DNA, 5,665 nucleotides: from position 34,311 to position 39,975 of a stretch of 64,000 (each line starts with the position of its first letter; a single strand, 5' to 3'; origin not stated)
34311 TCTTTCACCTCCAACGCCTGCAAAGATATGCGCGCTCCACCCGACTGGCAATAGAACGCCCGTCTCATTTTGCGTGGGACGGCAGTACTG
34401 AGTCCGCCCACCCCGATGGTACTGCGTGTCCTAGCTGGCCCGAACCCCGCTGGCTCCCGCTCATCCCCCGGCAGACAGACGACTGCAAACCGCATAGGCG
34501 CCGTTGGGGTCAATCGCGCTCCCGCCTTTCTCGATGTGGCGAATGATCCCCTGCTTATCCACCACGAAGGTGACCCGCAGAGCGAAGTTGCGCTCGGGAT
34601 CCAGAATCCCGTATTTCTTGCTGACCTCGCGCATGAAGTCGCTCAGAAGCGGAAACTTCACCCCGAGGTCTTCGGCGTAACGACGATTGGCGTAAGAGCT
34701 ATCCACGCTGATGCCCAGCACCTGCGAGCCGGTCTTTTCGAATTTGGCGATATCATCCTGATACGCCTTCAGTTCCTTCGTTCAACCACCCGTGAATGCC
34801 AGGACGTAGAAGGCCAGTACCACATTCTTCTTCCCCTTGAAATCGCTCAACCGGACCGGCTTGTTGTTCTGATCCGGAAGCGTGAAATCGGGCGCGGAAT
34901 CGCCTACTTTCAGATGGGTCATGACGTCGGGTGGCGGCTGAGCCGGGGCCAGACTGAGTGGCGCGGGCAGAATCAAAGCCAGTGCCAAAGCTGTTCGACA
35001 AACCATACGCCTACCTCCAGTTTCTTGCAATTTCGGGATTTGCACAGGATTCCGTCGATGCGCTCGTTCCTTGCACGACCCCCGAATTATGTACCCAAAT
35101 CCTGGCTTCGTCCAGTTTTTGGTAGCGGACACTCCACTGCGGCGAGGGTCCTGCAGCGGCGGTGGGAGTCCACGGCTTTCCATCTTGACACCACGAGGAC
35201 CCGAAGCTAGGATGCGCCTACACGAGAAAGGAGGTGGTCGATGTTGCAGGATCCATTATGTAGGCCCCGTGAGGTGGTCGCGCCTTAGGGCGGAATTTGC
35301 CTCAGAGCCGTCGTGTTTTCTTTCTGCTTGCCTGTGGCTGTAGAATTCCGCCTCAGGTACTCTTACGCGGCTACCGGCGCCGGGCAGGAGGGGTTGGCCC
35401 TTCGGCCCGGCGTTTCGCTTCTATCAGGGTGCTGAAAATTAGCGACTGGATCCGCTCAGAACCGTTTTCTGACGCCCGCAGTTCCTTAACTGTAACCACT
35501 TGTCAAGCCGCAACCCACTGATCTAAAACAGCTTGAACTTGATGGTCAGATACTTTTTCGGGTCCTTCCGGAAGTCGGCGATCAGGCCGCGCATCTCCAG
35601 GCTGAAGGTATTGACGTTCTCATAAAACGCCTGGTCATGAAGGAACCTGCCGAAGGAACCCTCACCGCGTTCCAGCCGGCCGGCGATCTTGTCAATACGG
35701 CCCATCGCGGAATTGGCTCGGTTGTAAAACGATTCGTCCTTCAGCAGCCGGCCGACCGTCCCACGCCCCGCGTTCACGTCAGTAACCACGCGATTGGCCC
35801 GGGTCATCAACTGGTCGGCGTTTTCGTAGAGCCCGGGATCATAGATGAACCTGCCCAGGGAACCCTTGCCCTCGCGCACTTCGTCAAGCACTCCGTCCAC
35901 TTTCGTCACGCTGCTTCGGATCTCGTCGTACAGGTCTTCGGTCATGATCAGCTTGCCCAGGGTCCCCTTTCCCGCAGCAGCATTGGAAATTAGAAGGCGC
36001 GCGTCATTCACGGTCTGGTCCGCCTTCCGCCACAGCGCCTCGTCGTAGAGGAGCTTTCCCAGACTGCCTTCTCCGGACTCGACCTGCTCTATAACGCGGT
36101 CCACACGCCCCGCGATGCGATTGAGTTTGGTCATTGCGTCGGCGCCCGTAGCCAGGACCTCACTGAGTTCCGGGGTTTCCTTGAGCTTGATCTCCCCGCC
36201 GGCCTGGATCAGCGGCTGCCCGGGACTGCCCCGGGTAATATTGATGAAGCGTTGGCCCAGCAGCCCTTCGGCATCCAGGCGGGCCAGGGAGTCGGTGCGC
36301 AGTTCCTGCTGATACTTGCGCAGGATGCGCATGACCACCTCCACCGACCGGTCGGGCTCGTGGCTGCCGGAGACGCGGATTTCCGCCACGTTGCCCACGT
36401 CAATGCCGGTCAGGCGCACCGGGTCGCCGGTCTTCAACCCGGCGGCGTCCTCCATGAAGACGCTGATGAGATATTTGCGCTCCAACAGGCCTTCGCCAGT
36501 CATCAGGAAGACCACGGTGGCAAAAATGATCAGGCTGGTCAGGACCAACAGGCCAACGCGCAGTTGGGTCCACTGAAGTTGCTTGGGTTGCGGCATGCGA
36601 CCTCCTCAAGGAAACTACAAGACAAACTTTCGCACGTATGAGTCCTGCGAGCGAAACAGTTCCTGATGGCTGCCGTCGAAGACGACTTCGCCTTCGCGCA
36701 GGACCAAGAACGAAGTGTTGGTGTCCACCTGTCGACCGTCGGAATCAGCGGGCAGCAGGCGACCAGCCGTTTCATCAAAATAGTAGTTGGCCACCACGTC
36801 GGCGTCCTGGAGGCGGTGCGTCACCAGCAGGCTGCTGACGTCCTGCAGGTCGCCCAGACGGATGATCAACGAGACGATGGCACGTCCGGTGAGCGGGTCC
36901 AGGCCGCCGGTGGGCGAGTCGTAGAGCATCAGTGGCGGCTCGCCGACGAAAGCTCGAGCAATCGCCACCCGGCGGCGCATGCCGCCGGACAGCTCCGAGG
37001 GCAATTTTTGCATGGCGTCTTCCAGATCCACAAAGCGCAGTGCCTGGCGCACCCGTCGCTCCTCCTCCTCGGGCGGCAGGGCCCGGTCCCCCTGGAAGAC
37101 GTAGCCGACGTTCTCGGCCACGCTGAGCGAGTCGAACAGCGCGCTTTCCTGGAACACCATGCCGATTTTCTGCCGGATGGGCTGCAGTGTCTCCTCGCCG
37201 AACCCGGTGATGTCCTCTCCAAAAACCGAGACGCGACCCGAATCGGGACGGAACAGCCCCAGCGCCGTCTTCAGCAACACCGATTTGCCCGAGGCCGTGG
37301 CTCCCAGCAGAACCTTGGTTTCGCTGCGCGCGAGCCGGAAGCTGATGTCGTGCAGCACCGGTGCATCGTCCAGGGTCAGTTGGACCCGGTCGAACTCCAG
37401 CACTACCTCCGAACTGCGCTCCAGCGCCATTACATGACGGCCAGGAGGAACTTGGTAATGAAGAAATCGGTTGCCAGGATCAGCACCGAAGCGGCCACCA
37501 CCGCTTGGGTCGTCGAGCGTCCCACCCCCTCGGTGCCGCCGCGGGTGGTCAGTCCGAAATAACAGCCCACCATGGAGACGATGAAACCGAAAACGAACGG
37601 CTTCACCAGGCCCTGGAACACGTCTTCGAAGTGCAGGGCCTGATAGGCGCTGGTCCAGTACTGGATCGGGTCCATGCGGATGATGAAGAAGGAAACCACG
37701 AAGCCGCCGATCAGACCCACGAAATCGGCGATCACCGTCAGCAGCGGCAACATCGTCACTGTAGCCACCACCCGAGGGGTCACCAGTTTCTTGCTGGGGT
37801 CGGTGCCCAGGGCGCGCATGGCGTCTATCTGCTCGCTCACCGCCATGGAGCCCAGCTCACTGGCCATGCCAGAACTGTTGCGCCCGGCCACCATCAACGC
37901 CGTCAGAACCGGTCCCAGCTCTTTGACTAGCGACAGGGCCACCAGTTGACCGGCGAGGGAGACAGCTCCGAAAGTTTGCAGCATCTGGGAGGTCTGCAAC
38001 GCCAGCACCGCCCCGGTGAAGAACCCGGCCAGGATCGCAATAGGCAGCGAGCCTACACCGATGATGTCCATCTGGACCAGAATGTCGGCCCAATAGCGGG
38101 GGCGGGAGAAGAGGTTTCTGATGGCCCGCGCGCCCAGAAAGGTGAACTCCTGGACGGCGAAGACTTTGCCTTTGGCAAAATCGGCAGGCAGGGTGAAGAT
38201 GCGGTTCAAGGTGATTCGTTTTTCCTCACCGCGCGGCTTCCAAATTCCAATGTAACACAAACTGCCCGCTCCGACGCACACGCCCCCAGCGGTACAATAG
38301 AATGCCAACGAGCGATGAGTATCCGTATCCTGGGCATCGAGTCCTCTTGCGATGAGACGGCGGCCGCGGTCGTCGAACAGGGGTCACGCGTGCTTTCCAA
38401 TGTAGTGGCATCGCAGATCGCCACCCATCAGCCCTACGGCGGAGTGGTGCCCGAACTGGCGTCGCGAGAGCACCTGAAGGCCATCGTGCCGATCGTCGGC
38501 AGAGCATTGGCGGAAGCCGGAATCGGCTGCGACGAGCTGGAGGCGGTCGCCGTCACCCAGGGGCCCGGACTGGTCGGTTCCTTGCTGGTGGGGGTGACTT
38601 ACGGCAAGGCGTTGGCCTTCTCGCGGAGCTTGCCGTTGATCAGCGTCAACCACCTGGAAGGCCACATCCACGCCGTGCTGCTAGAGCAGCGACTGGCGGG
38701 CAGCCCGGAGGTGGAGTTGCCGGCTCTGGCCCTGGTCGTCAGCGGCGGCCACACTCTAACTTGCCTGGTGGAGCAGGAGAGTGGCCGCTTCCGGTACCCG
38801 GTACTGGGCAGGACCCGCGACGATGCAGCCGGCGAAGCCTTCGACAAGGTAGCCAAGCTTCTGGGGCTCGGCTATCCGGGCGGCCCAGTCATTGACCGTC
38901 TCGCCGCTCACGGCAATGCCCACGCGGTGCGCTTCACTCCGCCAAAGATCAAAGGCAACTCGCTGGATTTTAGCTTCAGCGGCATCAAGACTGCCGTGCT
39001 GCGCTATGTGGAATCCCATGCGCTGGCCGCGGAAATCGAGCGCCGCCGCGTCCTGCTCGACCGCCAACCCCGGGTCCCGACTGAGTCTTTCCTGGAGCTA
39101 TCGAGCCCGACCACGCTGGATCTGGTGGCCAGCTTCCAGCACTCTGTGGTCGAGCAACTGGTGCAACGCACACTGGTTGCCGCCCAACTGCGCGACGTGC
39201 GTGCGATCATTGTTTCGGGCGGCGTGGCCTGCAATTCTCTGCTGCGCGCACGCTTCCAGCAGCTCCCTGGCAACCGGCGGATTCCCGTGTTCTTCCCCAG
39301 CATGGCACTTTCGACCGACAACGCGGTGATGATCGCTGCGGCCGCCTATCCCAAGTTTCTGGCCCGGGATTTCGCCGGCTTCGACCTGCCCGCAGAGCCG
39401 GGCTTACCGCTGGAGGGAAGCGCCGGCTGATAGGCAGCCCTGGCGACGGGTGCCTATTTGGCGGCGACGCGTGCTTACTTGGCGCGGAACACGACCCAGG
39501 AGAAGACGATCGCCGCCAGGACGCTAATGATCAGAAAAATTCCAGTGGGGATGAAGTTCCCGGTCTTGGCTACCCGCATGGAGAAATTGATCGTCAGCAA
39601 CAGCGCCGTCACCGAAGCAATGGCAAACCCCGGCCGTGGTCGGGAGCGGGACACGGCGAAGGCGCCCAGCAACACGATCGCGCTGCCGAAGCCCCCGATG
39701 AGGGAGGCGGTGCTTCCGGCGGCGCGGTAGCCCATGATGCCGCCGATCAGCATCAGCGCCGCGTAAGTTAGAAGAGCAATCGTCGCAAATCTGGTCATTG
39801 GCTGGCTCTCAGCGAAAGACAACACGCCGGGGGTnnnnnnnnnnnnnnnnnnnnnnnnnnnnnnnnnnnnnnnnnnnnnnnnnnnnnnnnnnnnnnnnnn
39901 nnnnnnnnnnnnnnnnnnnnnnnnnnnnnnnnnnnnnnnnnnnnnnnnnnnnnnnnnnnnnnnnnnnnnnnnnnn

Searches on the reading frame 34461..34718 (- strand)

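Call 100: search_protein_families(library=pfam, proteins=[window:34461-34718:-], max_evalue=0.001)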
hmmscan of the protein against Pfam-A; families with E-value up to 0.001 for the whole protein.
window:34461-34718:- (85 aa): 2 families
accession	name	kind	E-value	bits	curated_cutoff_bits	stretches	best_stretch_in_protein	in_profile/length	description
PF00578.27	AhpC-TSA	-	8.9e-16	58.4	26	1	1-62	63-124/124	AhpC/TSA family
PF08534.16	Redoxin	-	1.6e-08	34.9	26.6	1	4-68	70-137/148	Redoxin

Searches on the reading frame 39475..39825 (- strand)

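Call 3: search_protein_families(library=pfam, proteins=[window:39475-39825:-], max_evalue=1)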
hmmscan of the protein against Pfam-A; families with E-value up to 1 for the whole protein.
window:39475-39825:- (116 aa): 5 families
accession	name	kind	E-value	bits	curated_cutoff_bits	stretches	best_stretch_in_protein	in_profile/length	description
PF03647.18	Tmemb_14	-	1e-16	61.8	24.8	1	19-108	3-92/92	Transmembrane proteins 14C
PF19053.6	EccD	-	0.01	15.2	30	1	7-110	23-131/339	EccD-like transmembrane domain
PF09843.14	DUF2070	-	0.039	12.7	30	1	14-113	75-176/561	Predicted membrane protein (DUF2070)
PF12650.12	DUF3784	-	0.16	12.7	28.1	1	8-58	40-87/94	Domain of unknown function (DUF3784)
PF13491.11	FtsK_4TM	-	0.95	9.6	23.1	1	25-59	120-154/171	4TM region of DNA translocase FtsK/SpoIIIE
